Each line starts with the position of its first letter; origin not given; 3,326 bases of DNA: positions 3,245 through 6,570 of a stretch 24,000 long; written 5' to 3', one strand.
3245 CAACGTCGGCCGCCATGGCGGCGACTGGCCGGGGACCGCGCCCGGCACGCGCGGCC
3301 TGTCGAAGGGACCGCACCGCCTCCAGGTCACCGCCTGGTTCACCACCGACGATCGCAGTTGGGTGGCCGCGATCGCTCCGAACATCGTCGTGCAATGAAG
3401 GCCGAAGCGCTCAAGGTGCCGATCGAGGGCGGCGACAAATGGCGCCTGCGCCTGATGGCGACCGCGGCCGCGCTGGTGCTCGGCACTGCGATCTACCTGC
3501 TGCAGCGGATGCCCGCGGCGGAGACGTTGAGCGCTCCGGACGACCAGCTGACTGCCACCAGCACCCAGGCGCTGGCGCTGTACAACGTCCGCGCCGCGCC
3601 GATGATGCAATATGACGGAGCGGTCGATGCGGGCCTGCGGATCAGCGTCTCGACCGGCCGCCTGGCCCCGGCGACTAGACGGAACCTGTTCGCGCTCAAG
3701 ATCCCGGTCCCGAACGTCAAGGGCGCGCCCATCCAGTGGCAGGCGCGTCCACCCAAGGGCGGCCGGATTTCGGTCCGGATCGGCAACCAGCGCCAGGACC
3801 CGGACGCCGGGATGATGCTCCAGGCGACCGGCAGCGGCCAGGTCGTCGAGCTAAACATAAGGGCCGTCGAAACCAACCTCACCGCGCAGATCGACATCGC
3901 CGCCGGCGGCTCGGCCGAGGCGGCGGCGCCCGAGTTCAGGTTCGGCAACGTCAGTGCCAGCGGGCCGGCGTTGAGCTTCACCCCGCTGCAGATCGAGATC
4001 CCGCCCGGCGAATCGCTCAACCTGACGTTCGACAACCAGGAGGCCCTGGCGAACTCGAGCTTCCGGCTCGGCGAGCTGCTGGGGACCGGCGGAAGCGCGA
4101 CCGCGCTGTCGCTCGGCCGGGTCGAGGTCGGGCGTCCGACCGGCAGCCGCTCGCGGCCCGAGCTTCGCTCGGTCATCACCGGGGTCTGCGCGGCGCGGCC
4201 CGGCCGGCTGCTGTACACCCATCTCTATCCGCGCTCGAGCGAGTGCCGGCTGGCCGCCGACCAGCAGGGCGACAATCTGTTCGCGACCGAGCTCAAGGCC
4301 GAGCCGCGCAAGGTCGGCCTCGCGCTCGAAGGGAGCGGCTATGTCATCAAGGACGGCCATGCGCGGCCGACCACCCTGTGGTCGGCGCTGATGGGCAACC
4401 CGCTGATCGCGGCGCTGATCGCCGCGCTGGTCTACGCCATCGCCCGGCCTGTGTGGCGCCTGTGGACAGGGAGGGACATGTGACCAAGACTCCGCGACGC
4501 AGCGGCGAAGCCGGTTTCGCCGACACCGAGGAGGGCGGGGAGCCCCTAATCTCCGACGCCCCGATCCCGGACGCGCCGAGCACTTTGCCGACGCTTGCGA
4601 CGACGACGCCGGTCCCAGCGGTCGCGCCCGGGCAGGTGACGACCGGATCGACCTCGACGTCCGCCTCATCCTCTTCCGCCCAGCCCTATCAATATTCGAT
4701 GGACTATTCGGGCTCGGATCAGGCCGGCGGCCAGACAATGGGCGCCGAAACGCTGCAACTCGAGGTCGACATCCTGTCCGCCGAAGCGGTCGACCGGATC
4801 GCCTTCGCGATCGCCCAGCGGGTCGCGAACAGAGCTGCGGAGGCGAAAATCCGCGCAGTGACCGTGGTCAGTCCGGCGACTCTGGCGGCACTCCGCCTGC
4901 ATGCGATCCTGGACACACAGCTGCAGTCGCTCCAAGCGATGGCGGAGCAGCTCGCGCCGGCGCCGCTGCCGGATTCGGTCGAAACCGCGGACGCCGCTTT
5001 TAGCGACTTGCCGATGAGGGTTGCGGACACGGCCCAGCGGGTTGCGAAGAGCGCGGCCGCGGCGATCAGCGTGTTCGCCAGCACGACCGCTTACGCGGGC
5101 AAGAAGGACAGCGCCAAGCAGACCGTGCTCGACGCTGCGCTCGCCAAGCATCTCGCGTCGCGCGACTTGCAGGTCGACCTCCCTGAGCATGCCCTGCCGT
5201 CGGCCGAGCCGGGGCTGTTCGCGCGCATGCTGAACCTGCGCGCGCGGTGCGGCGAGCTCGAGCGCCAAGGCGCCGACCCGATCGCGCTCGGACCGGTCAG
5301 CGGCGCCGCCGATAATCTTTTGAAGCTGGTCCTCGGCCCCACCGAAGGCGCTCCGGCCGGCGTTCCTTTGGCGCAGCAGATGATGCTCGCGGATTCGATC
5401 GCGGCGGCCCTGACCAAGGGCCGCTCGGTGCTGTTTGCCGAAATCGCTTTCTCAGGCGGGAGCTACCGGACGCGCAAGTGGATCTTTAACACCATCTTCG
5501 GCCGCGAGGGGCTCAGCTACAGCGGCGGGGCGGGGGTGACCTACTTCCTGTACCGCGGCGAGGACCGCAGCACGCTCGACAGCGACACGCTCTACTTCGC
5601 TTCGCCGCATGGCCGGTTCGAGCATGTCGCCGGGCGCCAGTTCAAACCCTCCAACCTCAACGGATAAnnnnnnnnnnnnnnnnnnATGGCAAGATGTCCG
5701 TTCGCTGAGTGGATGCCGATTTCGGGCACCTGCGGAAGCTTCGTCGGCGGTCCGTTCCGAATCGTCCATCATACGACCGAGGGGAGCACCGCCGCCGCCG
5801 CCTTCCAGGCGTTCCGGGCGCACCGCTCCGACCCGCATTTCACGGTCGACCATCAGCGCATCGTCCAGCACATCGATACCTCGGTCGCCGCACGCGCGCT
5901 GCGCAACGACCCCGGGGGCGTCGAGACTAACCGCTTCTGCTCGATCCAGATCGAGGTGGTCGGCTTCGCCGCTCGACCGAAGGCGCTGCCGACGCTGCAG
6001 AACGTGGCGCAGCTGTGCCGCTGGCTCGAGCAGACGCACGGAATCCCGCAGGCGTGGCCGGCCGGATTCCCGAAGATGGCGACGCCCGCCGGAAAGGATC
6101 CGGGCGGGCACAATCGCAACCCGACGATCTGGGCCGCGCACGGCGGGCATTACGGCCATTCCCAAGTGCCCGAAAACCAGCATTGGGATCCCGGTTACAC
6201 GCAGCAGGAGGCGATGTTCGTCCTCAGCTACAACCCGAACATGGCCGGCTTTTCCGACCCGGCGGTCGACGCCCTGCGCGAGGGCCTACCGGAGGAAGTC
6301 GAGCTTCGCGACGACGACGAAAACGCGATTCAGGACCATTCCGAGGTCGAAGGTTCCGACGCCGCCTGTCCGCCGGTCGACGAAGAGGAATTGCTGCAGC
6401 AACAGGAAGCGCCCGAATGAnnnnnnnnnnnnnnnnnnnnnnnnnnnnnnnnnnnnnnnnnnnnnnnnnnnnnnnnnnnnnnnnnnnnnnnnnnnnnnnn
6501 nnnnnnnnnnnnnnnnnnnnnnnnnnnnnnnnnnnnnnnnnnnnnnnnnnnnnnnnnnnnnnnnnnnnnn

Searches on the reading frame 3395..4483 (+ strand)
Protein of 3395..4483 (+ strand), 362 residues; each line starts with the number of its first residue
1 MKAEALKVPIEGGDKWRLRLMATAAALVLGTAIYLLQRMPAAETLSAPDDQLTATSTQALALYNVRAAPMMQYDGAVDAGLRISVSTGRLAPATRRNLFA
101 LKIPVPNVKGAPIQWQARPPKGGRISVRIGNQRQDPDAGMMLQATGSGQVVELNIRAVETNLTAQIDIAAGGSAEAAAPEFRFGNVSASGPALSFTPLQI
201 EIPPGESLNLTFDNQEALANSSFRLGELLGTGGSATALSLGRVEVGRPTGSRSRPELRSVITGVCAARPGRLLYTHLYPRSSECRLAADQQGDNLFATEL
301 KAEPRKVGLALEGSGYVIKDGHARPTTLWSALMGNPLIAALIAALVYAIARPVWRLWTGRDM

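Call 6: search_protein_families(library=pfam, proteins=[window:3395-4483:+], max_evalue=0.01)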
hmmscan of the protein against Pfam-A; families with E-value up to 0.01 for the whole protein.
window:3395-4483:+ (362 aa): 0 families

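Call 38: search_protein_families(library=padloc, proteins=[window:3395-4483:+], max_evalue=0.001)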
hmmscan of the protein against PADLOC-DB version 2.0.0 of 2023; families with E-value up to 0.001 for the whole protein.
window:3395-4483:+ (362 aa): 0 families

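Call 67: find_homologous_proteins(query=window:3395-4483:+, max_evalue=0.001)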
Query window:3395-4483:+ (362 aa): 44 proteins with E <= 0.001 among 8000 candidates.
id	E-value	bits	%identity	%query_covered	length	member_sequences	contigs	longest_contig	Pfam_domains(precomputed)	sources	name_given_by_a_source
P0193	2.3e-223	759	96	100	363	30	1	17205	-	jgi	-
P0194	2.8e-216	736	94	100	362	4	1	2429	-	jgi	jgi:hypothetical protein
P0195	2.4e-205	700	88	100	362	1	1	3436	-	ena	-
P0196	3.3e-202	689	86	100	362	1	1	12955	-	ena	-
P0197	6.9e-202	688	88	100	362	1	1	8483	-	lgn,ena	-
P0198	1.5e-200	684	84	100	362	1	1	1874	-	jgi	jgi:hypothetical protein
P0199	4.9e-199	679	86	100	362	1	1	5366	-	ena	-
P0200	2.2e-196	670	85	100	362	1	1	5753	-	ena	-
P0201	3.6e-187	640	80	100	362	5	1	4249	-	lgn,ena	-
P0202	1.1e-183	628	80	100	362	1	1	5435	-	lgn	-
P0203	3.7e-183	627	79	100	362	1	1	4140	-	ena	-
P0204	1.2e-182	625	79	100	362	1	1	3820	-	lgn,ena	-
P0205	1.8e-174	598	96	79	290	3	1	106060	-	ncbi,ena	-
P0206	1.6e-164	565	73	100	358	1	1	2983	-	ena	-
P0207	4.9e-163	561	71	100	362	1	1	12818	-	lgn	-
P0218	2.1e-130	453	61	98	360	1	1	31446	-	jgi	jgi:hypothetical protein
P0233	3.8e-96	341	48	100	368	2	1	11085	-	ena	-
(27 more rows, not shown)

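Call 69: list_cluster_members(proteins=[P0205, P0033, P0038])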
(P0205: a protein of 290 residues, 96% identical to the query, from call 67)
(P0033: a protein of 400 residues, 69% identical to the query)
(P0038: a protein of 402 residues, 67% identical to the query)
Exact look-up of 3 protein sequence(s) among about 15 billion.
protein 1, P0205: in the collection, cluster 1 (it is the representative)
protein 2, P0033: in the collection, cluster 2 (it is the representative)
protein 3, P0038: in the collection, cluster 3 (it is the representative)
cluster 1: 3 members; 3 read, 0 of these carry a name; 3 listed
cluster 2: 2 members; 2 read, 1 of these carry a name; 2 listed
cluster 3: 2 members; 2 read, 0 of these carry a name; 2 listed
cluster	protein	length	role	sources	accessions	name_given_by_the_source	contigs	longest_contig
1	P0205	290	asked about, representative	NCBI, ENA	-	-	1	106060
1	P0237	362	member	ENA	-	-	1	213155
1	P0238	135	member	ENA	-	-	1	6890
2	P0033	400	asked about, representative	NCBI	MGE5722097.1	MAG: phage tail sheath family protein [Sphingomonadales bacterium]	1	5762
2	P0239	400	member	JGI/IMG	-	-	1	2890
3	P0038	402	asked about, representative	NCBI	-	-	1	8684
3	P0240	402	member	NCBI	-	-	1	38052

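Call 70: find_encoding_contigs(protein=P0233, flank=10000, max_places=1)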
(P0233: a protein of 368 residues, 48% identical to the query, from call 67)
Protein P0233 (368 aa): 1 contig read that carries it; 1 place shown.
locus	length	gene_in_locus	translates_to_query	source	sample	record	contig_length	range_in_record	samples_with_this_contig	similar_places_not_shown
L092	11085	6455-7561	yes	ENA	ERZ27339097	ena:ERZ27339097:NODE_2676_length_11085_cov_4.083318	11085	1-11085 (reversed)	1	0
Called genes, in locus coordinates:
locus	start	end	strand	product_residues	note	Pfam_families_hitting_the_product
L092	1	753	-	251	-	?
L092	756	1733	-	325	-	PF19266:CIS_tube (faint)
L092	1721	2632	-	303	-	-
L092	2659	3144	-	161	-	PF06841:Phage_T4_gp19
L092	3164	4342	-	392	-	PF04984:Phage_sheath_1, PF17482:Phage_sheath_1C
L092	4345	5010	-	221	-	-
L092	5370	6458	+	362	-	-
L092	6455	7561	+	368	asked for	-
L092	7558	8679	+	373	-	-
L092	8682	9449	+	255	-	PF01510:Amidase_2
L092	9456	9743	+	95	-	-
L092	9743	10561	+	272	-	PF00413:Peptidase_M10 (faint), PF01400:Astacin (faint)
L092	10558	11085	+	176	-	?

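Call 71: find_encoding_contigs(protein=P0218, flank=10000, max_places=1)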
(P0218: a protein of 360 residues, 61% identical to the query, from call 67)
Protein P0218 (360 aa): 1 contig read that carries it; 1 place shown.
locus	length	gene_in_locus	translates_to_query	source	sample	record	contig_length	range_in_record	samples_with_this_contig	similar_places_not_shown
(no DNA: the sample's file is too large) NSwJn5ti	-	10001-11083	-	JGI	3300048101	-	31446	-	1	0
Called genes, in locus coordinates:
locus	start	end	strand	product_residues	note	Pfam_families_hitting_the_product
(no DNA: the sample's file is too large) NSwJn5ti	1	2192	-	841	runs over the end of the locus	-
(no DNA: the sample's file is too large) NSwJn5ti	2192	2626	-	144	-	PF04965:GPW_gp25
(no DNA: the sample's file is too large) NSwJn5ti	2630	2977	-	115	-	-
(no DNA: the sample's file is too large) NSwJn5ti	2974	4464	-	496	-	PF05954:Phage_GPD (weak), PF24032:YQBQ (faint), PF04717:Phage_base_V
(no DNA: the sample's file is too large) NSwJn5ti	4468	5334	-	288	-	PF19266:CIS_tube (faint)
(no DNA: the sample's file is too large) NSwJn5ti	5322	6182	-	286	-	-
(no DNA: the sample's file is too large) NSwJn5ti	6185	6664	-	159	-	PF06841:Phage_T4_gp19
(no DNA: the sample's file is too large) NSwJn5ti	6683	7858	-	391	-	PF04984:Phage_sheath_1, PF17482:Phage_sheath_1C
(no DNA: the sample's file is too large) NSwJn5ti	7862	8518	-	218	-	PF13620:CarboxypepD_reg (weak)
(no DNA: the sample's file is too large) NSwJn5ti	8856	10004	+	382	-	-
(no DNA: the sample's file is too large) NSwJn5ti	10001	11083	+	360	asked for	-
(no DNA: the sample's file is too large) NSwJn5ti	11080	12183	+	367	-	-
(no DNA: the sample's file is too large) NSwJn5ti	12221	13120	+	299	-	PF01510:Amidase_2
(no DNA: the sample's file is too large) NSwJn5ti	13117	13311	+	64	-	-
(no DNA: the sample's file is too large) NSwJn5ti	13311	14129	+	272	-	PF00413:Peptidase_M10 (weak), PF01400:Astacin (faint)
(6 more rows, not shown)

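Call 87: predict_structure(alignment_id=A4)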
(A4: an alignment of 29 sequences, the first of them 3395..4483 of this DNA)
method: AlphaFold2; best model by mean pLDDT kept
length: 362 residues; sequences in the alignment: 29
mean_pLDDT: 86.1   pTM: 0.80
mean pLDDT of the five models: 86.1, 83.0, 81.2, 77.5, 76.9
residues with pLDDT >= 90: 194; 70-90: 140; 50-70: 13; < 50: 15
segments of 3 or more residues with pLDDT < 50: 1-11, 231-233
pLDDT, mean of each block of 10 residues (from residue 1): 40 68 84 85 90 95 93 94 95 91 88 95 94 92 87 95 93 84 92 86 95 93 80 70 92 84 90 82 85 90 93 93 82 76 83 73 48
secondary structure, 60 per line:
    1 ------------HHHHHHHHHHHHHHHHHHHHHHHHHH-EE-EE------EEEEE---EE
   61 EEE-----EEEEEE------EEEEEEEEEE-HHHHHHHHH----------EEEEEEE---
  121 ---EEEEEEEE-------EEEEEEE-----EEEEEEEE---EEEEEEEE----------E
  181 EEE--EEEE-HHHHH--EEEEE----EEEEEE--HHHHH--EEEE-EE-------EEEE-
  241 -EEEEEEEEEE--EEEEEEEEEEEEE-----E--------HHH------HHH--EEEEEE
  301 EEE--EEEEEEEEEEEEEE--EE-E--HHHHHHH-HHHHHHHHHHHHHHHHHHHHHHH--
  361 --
elements in order: H13-38 E51-55 E59-63 E69-74 E81-90 H92-100 E111-117 E124-131 E139-145 E151-158 E162-169 E180-183 E186-189 H191-195 E198-202 E207-212 H215-219 E222-225 E236-239 E242-251 E254-266 E295-303 E306-319 H328-334 H336-358

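Call 90: fold_search(model_id=the predicted structure, library=pdb)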
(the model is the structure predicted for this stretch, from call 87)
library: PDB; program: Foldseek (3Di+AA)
matches with E <= 10: 809; with E <= 0.001: 0
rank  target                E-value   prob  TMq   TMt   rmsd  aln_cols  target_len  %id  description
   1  9nh1_A                2.2e-03  0.06  0.07  0.09  22.0       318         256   10  In situ cryo-EM structure of porin I of the Legionella Dot/Icm T4SS machine (released 2025-09-17)
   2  9au6_A                3.3e-03  0.06  0.09  0.06  29.9       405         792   11  Cryo-EM of Geovibrio thiophilus flagellum (released 2024-11-13)
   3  9nh1_C                4.5e-03  0.06  0.08  0.10  22.7       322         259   10  In situ cryo-EM structure of porin I of the Legionella Dot/Icm T4SS machine (released 2025-09-17)
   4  3axd_B                7.4e-03  0.10  0.11  0.14  18.6       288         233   10  The truncated Fibrobacter succinogenes 1,3-1,4-beta-D-glucanase V18Y/W203Y in apo-form (released 2012-02-15)
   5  3bgt_A                1.1e-02  0.18  0.11  0.14  15.6       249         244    8  Structural Studies of Acetoacetate Decarboxylase (released 2008-12-23)
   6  1p4t                  1.1e-02  0.13  0.10  0.15  15.0       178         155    7  Crystal structure of Neisserial surface protein A (NspA) (released 2003-07-22)
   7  3axd_A                1.1e-02  0.08  0.10  0.12  19.6       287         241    9  The truncated Fibrobacter succinogenes 1,3-1,4-beta-D-glucanase V18Y/W203Y in apo-form (released 2012-02-15)
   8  8j67_A                1.4e-02  0.10  0.10  0.15  17.2       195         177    9  Crystal structure of Toxoplasma gondii M2AP (released 2023-08-30)
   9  3c8w_B                1.6e-02  0.12  0.10  0.13  16.7       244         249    6  Crystal structure of acetoacetate decarboxylase (ADC) (YP_094708.1) from Legionella pneumophila subsp. pneumophila str (released 2008-02-26)
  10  2gum_C                1.8e-02  0.06  0.10  0.08  24.5       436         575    8  Crystal structure of the extracellular domain of glycoprotein B from Herpes Simplex Virus type I (released 2006-07-25)
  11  3bgt_D                1.9e-02  0.16  0.11  0.14  16.5       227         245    7  Structural Studies of Acetoacetate Decarboxylase (released 2008-12-23)
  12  3c8w_A                1.9e-02  0.12  0.10  0.13  17.1       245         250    7  Crystal structure of acetoacetate decarboxylase (ADC) (YP_094708.1) from Legionella pneumophila subsp. pneumophila str (released 2008-02-26)
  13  2gum_B                2.1e-02  0.04  0.09  0.07  25.1       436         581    8  Crystal structure of the extracellular domain of glycoprotein B from Herpes Simplex Virus type I (released 2006-07-25)
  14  7my2_B                2.1e-02  0.04  0.08  0.04  19.2       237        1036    6  CryoEM structure of neutralizing nanobody Nb30 in complex with SARS-CoV2 spike (released 2021-06-16)
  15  9e5v_A                2.3e-02  0.06  0.11  0.08  24.9       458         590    9  The postfusion conformation of herpes simplex virus type 1 (HSV-1) glycoprotein B (gB) (released 2026-03-18)
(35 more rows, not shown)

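Call 102: fold_search(model_id=the predicted structure, library=viral)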
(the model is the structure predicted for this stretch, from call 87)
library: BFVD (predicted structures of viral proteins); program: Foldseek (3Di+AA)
matches with E <= 10: 571; with E <= 0.001: 0
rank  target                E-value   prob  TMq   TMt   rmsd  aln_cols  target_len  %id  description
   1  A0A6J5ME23            4.4e-03  0.18  0.11  0.09  18.1       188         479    9  Uncharacterized protein [uncultured Caudovirales phage]
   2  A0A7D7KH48            4.4e-03  0.18  0.10  0.07  16.1       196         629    9  Uncharacterized protein [Alteromonas phage ZP6]
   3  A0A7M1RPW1            5.5e-03  0.54  0.15  0.10  15.7       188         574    7  Pre-neck appendage protein [Bacillus phage DLc1]
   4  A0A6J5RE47            5.5e-03  0.13  0.09  0.15  17.7       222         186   11  Uncharacterized protein [uncultured Caudovirales phage]
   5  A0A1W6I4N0            5.8e-03  0.08  0.09  0.07  23.4       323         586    9  Glycoprotein B (Fragment) [Beluga whale alphaherpesvirus 1]
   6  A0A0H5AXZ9            8.5e-03  0.18  0.14  0.07  22.5       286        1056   10  Putative SGNH hydrolase-type esterase domain protein [Pseudomonas phage KPP21]
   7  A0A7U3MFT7            8.5e-03  0.08  0.08  0.07  17.9       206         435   10  (no name in the UniProt tables at hand)
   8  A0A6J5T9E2            9.0e-03  0.05  0.08  0.11  21.7       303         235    4  Outer membrane protein beta-barrel [uncultured Caudovirales phage]
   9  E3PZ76                1.2e-02  0.06  0.10  0.10  19.4       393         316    7  Uncharacterized protein [Roseovarius sp. 217 phage 1]
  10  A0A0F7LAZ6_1          1.3e-02  0.12  0.14  0.07  15.9       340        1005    9  Uncharacterized protein [uncultured marine virus]
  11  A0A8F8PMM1            1.5e-02  0.08  0.09  0.14  18.0       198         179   12  Uncharacterized protein [Clandestinovirus]
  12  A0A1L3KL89            1.7e-02  0.07  0.12  0.10  19.5       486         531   10  (no name in the UniProt tables at hand)
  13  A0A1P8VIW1            2.5e-02  0.06  0.10  0.09  26.0       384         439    9  Virion transactivator/tegument [Murid betaherpesvirus 3]
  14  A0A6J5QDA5            2.8e-02  0.16  0.10  0.19  14.8       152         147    7  Outer membrane autotransporter barrel [uncultured Caudovirales phage]
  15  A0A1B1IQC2            2.8e-02  0.10  0.12  0.13  18.9       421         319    8  (no name in the UniProt tables at hand)
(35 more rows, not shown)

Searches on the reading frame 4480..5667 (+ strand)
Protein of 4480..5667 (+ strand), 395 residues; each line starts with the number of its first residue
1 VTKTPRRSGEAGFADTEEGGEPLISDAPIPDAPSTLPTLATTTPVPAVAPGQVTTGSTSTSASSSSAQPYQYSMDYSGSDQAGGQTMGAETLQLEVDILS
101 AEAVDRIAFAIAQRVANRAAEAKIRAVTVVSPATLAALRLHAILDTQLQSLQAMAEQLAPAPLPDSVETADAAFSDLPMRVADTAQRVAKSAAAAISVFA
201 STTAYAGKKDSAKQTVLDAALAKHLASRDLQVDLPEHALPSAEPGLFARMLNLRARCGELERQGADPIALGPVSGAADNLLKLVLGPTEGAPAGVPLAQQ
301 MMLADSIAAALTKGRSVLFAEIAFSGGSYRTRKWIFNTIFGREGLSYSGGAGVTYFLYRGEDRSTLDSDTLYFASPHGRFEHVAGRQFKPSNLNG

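Call 6: search_protein_families(library=pfam, proteins=[window:4480-5667:+], max_evalue=0.01)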
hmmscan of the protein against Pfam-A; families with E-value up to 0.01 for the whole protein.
window:4480-5667:+ (395 aa): 0 families

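Call 38: search_protein_families(library=padloc, proteins=[window:4480-5667:+], max_evalue=0.001)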
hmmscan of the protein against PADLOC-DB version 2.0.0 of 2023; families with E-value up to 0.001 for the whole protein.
window:4480-5667:+ (395 aa): 0 families

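Call 64: search_solved_structures(query=window:4480-5667:+, max_evalue=1)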
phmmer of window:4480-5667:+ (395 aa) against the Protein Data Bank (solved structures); distinct sequences matched with E-value up to 1: 0.

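Call 91: search_protein_representatives(protein=window:4480-5667:+)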
Query: 395 residues. Proteins with E-value up to 0.001 (for the whole library): 81; up to 1e-10: 26; up to 1e-30: 11. The best 81 are listed.
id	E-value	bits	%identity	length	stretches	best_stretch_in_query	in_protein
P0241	2.2e-131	455.1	61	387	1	7-394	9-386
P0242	1.9e-83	297.4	51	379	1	55-385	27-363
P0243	6.1e-79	282.5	53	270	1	136-393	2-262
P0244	2.4e-72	260.9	42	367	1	45-393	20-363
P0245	3.5e-66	240.6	76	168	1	14-178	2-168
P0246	6.0e-59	216.8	43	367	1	76-394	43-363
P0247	8.4e-55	203.1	42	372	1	41-394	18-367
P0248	8.2e-52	193.3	39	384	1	62-395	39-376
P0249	5.0e-51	190.7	40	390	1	73-392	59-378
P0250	6.2e-51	190.4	38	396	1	51-395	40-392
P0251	6.6e-41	157.5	69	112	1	288-393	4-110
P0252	1.3e-23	100.5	51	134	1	54-186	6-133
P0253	1.8e-23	100.1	57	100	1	302-392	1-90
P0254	2.2e-22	96.5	30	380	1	85-382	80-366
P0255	7.9e-20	88.1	32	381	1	61-382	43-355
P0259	3.8e-14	69.4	32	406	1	54-375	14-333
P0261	1.6e-13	67.3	32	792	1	86-393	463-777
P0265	1.9e-11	60.6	28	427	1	92-385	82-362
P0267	2.0e-10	57.2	32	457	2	144-392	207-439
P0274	1.3e-07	48.0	35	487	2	314-382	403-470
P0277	4.2e-07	46.3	34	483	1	222-374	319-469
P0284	2.1e-06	43.9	29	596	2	317-381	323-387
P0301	3.3e-05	40.0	38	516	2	309-382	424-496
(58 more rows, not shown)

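Call 92: search_protein_families(library=pfam, proteins=[P0254, P0255, P0259, P0261, P0265, P0267, P0274, P0277, P0284, P0301], max_evalue=0.001)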
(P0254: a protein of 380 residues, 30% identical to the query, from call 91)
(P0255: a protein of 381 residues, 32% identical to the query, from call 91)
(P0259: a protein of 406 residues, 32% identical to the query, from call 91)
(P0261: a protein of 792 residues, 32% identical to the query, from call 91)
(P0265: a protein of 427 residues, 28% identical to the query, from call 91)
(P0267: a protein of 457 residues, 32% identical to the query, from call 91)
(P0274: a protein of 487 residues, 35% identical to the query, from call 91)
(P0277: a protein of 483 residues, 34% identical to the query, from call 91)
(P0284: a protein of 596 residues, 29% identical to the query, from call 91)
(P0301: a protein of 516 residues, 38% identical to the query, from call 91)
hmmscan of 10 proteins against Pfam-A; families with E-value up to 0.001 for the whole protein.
P0254 (380 aa): 0 families

P0255 (381 aa): 0 families

P0259 (406 aa): 0 families

P0261 (792 aa): 0 families

P0265 (427 aa): 0 families

P0267 (457 aa): 0 families

P0274 (487 aa): 0 families

P0277 (483 aa): 0 families

P0284 (596 aa): 0 families

P0301 (516 aa): 0 families

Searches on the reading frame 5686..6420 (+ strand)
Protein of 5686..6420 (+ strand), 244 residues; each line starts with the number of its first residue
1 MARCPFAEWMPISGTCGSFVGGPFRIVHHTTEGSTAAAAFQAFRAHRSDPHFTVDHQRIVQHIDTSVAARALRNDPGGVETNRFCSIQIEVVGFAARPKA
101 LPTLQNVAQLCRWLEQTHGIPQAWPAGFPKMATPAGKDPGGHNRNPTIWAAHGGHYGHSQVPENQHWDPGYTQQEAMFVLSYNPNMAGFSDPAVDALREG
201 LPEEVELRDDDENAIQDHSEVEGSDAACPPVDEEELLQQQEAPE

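Call 6: search_protein_families(library=pfam, proteins=[window:5686-6420:+], max_evalue=0.01)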
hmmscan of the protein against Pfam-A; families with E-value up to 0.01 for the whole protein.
window:5686-6420:+ (244 aa): 1 family
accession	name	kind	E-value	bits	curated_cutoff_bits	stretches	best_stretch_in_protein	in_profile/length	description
PF01510.30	Amidase_2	-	3.8e-11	43.9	26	1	26-170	9-130/131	N-acetylmuramoyl-L-alanine amidase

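Call 38: search_protein_families(library=padloc, proteins=[window:5686-6420:+], max_evalue=0.001)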
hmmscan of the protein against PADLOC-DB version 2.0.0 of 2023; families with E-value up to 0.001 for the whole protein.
window:5686-6420:+ (244 aa): 0 families
